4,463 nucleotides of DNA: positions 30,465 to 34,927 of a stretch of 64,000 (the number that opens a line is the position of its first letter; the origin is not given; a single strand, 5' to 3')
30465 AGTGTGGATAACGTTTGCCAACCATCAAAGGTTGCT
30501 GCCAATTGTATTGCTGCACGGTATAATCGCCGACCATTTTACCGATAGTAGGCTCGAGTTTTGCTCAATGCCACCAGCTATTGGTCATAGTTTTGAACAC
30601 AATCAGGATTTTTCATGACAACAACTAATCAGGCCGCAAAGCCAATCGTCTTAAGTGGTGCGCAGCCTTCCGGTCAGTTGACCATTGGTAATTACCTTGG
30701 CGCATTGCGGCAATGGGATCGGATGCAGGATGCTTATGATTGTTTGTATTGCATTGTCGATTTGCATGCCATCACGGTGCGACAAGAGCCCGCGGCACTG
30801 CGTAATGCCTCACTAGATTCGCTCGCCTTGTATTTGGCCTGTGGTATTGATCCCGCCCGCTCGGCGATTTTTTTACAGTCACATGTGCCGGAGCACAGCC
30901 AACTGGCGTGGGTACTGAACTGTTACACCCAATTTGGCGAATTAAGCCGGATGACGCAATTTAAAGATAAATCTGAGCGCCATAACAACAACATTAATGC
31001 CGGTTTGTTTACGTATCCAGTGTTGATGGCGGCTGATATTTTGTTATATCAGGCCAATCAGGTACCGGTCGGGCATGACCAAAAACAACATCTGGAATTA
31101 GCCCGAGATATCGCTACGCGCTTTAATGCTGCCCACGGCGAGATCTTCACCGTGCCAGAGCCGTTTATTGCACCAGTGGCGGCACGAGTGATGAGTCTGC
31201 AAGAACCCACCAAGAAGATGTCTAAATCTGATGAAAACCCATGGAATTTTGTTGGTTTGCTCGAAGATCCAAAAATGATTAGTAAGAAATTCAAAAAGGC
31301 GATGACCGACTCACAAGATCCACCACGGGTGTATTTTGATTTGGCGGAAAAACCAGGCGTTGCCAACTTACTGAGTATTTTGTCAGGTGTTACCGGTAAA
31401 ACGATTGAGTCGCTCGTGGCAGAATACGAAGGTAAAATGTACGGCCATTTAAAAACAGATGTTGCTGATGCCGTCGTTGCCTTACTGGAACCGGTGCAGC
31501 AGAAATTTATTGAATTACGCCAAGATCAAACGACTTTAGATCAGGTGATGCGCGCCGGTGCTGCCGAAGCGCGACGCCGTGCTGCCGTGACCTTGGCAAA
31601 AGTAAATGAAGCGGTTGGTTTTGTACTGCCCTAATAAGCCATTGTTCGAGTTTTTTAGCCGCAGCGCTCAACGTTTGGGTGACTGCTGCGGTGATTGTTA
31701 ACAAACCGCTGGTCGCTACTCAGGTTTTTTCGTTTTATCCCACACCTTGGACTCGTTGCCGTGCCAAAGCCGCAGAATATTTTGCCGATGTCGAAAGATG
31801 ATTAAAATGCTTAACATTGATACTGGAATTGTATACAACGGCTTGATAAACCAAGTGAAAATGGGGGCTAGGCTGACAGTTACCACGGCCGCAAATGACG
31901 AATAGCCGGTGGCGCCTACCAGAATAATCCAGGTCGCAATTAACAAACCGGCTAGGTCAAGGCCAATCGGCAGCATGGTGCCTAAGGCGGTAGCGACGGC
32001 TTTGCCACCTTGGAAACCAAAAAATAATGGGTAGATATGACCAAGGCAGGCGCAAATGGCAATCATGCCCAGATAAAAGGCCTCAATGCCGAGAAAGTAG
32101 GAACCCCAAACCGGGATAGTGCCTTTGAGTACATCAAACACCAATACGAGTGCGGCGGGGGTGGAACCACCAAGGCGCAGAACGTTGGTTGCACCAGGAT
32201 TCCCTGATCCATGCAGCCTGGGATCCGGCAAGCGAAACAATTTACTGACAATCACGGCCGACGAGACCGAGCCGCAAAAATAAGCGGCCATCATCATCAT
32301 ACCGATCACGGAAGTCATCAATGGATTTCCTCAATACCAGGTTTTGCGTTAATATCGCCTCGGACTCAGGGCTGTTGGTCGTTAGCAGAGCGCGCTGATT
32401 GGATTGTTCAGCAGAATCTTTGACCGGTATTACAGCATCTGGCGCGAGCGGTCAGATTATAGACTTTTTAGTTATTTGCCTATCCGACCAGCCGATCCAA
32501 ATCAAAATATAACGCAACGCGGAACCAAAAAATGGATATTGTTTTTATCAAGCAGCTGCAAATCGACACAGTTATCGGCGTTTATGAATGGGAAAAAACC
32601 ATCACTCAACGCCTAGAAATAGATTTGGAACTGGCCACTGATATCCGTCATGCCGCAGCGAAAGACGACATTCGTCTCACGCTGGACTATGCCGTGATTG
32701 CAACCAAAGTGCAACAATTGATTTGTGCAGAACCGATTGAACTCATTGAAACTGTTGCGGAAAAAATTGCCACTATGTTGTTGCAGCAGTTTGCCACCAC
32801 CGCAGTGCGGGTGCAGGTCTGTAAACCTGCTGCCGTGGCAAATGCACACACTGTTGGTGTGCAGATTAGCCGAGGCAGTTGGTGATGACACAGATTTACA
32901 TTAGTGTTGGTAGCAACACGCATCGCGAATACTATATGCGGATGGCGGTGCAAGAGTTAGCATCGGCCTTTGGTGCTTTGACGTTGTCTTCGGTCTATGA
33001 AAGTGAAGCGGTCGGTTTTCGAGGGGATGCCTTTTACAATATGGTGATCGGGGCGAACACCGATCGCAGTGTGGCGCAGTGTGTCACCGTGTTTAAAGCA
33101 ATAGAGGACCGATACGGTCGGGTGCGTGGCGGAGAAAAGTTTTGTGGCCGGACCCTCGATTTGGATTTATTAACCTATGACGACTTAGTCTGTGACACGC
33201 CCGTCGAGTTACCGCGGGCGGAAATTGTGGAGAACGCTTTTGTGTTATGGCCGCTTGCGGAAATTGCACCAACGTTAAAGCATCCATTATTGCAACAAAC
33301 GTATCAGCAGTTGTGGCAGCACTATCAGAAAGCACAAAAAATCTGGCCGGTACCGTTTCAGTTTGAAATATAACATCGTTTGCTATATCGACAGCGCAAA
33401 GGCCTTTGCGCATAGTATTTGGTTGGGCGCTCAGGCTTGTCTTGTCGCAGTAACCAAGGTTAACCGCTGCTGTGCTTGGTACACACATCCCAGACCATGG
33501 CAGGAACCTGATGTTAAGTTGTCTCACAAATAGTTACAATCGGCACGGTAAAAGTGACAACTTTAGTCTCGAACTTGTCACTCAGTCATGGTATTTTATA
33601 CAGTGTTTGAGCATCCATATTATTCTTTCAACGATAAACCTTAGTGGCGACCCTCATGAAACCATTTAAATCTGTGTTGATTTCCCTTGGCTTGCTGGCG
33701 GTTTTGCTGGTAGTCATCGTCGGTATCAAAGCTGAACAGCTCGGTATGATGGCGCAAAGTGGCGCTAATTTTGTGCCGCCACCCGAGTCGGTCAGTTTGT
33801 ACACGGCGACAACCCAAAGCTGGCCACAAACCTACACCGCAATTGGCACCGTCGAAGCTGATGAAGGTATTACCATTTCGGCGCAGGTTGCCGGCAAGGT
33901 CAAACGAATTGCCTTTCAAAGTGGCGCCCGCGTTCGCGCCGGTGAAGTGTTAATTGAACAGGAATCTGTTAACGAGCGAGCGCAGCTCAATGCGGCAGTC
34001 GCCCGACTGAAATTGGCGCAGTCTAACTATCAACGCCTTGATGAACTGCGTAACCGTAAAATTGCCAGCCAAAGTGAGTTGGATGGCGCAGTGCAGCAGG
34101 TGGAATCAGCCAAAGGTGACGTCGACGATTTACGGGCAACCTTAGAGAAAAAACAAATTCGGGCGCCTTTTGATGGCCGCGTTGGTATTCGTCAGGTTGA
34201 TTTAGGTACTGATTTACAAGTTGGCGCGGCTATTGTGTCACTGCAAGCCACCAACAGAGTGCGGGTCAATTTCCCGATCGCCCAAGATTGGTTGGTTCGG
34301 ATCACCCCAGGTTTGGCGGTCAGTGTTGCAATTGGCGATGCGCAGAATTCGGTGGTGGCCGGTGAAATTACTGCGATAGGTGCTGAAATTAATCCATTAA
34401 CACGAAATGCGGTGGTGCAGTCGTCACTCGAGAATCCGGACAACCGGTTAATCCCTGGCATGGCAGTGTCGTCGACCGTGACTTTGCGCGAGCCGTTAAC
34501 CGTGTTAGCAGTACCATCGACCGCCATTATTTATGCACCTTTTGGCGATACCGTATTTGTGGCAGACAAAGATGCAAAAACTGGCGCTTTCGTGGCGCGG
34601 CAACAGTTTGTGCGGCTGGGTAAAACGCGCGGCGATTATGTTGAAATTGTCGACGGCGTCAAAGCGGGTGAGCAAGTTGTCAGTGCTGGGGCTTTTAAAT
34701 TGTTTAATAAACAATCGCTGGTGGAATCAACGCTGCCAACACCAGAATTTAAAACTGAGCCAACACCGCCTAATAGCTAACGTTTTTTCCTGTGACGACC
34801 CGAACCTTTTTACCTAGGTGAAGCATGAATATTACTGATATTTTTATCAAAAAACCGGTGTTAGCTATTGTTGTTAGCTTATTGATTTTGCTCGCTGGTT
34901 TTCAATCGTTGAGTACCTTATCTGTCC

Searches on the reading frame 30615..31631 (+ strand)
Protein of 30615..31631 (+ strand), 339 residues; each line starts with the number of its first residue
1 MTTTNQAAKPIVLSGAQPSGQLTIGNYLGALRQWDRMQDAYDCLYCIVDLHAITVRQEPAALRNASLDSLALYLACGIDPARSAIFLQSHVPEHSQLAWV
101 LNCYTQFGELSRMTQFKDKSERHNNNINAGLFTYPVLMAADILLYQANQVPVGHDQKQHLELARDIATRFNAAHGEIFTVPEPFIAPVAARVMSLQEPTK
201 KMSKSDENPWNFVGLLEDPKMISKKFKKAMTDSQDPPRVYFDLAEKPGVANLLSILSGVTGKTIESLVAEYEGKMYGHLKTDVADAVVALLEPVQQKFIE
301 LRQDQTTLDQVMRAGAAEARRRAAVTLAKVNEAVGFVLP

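Call 13: search_protein_families(library=pfam, proteins=[window:30615-31631:+], max_evalue=0.001)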
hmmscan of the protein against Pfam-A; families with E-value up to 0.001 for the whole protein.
window:30615-31631:+ (339 aa): 1 family
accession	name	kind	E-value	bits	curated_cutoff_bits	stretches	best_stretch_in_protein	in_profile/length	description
PF00579.31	tRNA-synt_1b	-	2e-81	274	21.1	1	8-291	4-291/292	tRNA synthetases class I (W and Y)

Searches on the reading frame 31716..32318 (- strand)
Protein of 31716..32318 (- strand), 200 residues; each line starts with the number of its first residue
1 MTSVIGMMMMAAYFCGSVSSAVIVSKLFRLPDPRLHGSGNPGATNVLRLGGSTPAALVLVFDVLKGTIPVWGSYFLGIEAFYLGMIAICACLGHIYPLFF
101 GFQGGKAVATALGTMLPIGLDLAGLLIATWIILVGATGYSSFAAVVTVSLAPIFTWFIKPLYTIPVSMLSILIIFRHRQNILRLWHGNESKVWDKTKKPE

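Call 50: search_protein_families(library=ncbifam, proteins=[window:31716-32318:-], max_evalue=0.00001)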
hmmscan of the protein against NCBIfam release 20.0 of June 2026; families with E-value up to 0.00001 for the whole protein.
window:31716-32318:- (200 aa): 8 families
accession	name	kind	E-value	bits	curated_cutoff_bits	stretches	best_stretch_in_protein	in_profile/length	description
TIGR00023.1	TIGR00023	equivalog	2.1e-66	223.5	137.2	1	2-195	2-196/196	glycerol-3-phosphate 1-O-acyltransferase PlsY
NF010993.0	PRK14417.1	equivalog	9.8e-23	80.9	249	1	1-164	1-163/232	membrane protein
NF001254.0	PRK00220.2-1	equivalog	9.5e-17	61.6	199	1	6-175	7-174/182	glycerol-3-phosphate 1-O-acyltransferase PlsY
NF010987.0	PRK14411.1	equivalog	4.8e-16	59.2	243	1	9-192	7-190/204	membrane protein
NF010990.0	PRK14414.1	equivalog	2.4e-15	56.8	261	1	7-173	9-176/210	glycerol-3-phosphate acyltransferase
NF010976.0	PRK14399.1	equivalog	9.6e-15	55.1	419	1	8-157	14-169/258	membrane protein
NF010992.0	PRK14416.1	equivalog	6.2e-14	52.5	222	1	8-157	2-157/207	membrane protein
NF010978.0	PRK14401.1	equivalog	1.1e-12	48.2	163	1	7-118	4-110/187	membrane protein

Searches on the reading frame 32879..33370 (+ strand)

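Call 13: search_protein_families(library=pfam, proteins=[window:32879-33370:+], max_evalue=0.001)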
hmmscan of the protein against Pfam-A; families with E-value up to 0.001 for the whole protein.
window:32879-33370:+ (164 aa): 1 family
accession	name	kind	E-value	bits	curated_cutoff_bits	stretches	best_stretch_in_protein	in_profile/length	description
PF01288.25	HPPK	-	1.6e-27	96.7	25.7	1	7-131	1-116/116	7,8-dihydro-6-hydroxymethylpterin-pyrophosphokinase (HPPK)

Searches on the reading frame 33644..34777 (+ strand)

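Call 13: search_protein_families(library=pfam, proteins=[window:33644-34777:+], max_evalue=0.001)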
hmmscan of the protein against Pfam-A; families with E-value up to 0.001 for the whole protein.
window:33644-34777:+ (378 aa): 3 families
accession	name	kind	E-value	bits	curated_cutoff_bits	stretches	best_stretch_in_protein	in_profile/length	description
PF16576.10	HlyD_D23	-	1.5e-18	67.3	30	1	64-275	6-214/214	Barrel-sandwich domain of CusB or HlyD membrane-fusion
PF13437.12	HlyD_3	-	4.9e-14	53.4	22.2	1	171-271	1-105/106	HlyD family secretion protein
PF13533.13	Biotin_lipoyl_2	-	0.00016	21.8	29.8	0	76-105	1-30/32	Biotin-lipoyl like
